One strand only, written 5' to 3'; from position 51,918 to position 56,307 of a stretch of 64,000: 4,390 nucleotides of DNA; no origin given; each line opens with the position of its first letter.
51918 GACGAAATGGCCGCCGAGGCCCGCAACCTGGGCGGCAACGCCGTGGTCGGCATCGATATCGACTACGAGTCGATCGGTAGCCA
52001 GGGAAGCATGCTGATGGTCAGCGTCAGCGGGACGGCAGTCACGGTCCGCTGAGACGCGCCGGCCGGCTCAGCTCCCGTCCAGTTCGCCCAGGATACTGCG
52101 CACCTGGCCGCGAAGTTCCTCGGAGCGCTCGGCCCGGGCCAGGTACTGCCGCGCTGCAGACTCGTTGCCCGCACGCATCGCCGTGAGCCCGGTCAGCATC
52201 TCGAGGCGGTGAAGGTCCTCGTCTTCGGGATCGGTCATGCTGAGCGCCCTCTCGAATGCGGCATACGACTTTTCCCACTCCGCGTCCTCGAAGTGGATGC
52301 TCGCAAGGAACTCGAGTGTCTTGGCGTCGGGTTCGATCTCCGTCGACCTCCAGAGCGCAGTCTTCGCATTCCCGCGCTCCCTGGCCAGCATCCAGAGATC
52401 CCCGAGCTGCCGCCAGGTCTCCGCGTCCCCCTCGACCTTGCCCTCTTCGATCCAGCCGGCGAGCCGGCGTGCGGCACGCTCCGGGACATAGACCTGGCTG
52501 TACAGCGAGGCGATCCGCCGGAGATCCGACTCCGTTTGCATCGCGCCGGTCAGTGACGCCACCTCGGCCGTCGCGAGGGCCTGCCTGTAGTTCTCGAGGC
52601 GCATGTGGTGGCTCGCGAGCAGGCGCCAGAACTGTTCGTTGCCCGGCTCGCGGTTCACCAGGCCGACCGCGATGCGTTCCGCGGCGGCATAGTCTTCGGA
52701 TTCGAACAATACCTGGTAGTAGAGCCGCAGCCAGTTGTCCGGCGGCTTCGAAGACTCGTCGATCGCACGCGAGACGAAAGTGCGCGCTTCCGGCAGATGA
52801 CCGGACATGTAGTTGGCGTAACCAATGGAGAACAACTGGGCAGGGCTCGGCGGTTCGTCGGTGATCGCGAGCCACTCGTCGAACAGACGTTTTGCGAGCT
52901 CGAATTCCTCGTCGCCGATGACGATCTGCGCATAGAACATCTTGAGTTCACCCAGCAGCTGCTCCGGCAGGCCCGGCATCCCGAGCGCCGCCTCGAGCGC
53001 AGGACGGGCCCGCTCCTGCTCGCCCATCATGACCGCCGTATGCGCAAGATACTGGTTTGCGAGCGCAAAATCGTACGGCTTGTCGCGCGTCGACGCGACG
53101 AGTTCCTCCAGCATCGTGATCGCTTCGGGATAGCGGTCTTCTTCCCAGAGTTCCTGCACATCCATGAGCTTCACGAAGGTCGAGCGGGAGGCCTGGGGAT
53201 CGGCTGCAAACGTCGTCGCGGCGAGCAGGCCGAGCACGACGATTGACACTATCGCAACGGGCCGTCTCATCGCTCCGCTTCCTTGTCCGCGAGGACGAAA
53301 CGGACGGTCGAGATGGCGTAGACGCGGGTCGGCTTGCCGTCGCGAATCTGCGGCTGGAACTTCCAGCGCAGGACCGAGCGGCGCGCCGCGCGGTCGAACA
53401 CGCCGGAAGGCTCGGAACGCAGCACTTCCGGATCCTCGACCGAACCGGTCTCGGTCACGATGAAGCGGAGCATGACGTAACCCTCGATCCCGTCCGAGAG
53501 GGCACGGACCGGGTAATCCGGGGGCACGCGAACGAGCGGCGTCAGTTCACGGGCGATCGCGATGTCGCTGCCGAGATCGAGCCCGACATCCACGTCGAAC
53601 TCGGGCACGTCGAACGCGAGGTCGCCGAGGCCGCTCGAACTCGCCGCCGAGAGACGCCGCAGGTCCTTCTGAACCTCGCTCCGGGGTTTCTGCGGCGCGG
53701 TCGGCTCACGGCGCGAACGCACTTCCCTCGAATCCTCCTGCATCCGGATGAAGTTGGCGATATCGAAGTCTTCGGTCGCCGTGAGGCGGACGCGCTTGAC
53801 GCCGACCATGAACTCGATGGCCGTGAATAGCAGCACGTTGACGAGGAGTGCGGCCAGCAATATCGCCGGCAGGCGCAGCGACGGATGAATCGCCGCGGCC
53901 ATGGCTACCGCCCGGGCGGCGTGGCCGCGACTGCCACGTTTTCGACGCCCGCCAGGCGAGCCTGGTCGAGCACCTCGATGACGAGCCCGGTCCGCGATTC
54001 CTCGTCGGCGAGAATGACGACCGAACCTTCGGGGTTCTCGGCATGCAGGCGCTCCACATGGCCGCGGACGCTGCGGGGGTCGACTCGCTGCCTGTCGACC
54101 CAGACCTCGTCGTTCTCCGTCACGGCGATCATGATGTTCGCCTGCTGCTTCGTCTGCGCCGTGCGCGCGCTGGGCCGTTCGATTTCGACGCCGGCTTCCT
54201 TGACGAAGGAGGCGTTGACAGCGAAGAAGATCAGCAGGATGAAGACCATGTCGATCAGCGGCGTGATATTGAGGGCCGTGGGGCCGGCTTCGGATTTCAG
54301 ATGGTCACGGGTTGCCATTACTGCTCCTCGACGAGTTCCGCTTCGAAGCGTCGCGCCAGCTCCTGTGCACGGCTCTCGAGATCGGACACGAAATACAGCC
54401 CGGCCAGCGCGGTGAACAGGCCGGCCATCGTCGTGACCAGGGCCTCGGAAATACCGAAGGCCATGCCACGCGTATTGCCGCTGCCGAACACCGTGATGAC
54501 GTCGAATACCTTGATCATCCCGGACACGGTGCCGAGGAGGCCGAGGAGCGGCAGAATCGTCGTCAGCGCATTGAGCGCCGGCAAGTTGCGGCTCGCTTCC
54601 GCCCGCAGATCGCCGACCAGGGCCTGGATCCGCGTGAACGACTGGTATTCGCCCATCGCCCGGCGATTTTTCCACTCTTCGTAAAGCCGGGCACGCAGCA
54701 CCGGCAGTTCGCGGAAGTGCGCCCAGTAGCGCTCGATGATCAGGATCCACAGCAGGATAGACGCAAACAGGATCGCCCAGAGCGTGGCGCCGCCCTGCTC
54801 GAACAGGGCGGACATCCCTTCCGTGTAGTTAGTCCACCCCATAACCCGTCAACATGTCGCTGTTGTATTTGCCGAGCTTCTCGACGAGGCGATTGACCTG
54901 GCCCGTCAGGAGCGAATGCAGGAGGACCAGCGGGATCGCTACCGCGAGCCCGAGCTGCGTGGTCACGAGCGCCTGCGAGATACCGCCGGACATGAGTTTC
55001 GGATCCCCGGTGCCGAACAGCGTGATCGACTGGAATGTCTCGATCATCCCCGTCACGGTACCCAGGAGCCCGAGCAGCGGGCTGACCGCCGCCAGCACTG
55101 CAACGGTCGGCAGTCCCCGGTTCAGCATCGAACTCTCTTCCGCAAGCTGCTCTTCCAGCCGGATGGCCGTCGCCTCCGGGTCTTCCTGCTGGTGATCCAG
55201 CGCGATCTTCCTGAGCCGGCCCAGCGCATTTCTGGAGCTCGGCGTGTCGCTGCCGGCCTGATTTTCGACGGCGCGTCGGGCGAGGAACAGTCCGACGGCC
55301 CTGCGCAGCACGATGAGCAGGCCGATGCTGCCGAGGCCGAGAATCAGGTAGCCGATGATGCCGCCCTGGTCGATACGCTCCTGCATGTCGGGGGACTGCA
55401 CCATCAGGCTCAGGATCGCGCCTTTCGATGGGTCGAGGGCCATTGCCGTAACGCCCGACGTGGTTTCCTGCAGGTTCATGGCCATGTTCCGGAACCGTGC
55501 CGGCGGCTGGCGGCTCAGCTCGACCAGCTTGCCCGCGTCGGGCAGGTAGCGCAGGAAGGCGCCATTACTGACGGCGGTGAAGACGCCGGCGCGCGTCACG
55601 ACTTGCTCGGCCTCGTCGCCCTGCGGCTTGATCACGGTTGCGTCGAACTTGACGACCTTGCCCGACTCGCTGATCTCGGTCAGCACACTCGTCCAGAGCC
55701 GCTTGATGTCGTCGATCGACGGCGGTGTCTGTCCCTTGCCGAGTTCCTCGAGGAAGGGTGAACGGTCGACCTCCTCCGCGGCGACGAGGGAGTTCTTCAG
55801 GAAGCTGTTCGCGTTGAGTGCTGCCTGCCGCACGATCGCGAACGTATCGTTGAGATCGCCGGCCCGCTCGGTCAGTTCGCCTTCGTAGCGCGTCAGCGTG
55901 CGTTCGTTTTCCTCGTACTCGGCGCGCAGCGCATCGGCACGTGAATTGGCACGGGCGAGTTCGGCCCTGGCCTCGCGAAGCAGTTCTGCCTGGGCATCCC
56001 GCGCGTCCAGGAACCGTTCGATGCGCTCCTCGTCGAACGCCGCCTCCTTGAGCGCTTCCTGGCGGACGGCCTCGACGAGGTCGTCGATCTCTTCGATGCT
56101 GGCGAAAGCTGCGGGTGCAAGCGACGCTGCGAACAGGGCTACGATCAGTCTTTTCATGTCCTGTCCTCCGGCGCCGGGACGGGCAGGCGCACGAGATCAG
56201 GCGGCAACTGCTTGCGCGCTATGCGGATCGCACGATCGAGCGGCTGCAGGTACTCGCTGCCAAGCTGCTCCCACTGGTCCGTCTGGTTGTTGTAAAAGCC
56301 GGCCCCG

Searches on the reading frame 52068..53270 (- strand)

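Call 11: search_protein_families(library=ncbifam, proteins=[window:52068-53270:-], max_evalue=1e-12)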
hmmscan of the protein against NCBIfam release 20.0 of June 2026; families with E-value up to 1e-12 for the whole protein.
window:52068-53270:- (400 aa): 0 families

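Call 84: search_protein_families(library=pfam, proteins=[window:52068-53270:-], max_evalue=0.0001)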
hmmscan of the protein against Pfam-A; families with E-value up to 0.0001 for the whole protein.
window:52068-53270:- (400 aa): 7 families
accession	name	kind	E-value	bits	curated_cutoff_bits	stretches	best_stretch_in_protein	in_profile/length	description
PF14559.12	TPR_19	-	1.5e-08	35.3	25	0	188-241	1-54/68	Tetratricopeptide repeat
PF13428.12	TPR_14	-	4.6e-08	33.4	23.5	0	181-219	4-42/44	Tetratricopeptide repeat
PF13432.12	TPR_16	-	7.6e-08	33.1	32.7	0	187-237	6-56/65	Tetratricopeptide repeat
PF23914.1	TPR_CcmH_CycH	-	7.9e-08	32.7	42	0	175-234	82-143/158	Cytochrome c-type biogenesis protein H TPR domain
PF07719.23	TPR_2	-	9.2e-08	32.1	27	0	316-344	1-29/34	Tetratricopeptide repeat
PF12895.13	ANAPC3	-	1.3e-06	29.1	27.2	0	162-235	8-79/82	Anaphase-promoting complex, cyclosome, subunit 3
PF13424.12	TPR_12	-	1.9e-05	25.2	30.1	0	316-381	3-72/77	Tetratricopeptide repeat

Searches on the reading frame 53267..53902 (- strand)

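Call 11: search_protein_families(library=ncbifam, proteins=[window:53267-53902:-], max_evalue=1e-12)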
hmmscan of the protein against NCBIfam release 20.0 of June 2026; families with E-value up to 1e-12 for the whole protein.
window:53267-53902:- (211 aa): 1 family
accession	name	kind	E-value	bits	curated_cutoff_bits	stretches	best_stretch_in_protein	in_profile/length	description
TIGR01352.1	tonB_Cterm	subfamily_domain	1.1e-16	60.9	27.1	1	128-195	1-66/76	TonB family protein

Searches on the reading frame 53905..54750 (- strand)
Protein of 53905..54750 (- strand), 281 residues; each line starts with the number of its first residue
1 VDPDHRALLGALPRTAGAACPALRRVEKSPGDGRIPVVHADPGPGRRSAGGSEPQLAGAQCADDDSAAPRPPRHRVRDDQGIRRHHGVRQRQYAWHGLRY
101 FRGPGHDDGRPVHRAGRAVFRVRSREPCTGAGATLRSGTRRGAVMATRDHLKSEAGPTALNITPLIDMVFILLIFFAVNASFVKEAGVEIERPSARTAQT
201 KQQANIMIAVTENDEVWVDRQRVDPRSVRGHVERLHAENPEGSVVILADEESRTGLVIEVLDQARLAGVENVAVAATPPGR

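Call 11: search_protein_families(library=ncbifam, proteins=[window:53905-54750:-], max_evalue=1e-12)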
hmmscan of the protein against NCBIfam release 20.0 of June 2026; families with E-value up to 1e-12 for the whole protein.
window:53905-54750:- (281 aa): 1 family
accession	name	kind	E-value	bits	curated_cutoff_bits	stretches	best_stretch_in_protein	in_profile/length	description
TIGR02801.1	tolR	equivalog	4.1e-16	59.8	127.3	1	160-275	5-127/129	protein TolR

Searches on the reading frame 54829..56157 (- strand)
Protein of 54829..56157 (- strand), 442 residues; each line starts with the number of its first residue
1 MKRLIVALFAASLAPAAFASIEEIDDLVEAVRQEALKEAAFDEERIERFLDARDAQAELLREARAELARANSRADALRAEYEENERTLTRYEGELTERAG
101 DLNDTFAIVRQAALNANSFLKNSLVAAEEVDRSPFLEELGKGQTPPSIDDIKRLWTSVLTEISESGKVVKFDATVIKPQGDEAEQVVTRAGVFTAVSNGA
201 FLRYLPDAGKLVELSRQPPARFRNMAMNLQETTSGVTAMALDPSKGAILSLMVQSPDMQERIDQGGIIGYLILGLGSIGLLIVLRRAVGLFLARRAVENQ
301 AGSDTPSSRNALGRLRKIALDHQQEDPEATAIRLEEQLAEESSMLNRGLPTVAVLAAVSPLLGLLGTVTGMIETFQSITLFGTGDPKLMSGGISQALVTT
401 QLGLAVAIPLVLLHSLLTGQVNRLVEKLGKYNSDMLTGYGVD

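Call 11: search_protein_families(library=ncbifam, proteins=[window:54829-56157:-], max_evalue=1e-12)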
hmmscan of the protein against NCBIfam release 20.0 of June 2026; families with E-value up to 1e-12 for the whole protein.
window:54829-56157:- (442 aa): 3 families
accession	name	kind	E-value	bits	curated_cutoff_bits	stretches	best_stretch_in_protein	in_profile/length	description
TIGR02796.1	tolQ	equivalog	3.8e-20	72.6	221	1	324-437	98-212/216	protein TolQ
TIGR02797.1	exbB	equivalog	2e-15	57.2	206.2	1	327-430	97-200/211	tonB-system energizer ExbB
NF007722.0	PRK10414.1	equivalog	2.7e-14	53.3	402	1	327-434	108-215/244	tol-pal system-associated acyl-CoA thioesterase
